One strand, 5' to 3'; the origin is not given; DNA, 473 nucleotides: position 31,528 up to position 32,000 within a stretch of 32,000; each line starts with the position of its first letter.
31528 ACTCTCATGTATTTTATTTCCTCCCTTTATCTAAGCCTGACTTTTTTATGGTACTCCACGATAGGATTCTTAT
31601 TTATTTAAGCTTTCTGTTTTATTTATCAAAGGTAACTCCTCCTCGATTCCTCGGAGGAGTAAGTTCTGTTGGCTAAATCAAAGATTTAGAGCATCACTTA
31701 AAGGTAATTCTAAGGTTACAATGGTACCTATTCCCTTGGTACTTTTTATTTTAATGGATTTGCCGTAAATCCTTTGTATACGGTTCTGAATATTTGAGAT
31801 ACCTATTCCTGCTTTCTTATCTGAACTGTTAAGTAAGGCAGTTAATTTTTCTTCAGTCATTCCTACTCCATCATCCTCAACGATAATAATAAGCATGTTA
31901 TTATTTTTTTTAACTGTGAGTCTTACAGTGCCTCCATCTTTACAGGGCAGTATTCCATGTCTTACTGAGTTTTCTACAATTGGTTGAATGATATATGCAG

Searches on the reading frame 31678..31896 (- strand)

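Call 47: search_protein_families(library=pfam, proteins=[window:31678-31896:-], max_evalue=0.001)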
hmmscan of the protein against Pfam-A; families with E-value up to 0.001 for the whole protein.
window:31678-31896:- (72 aa): 1 family
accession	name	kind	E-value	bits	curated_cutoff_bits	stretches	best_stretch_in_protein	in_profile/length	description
PF02518.31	HATPase_c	-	6.5e-09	36.7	26.4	1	2-67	38-110/111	Histidine kinase-, DNA gyrase B-, and HSP90-like ATPase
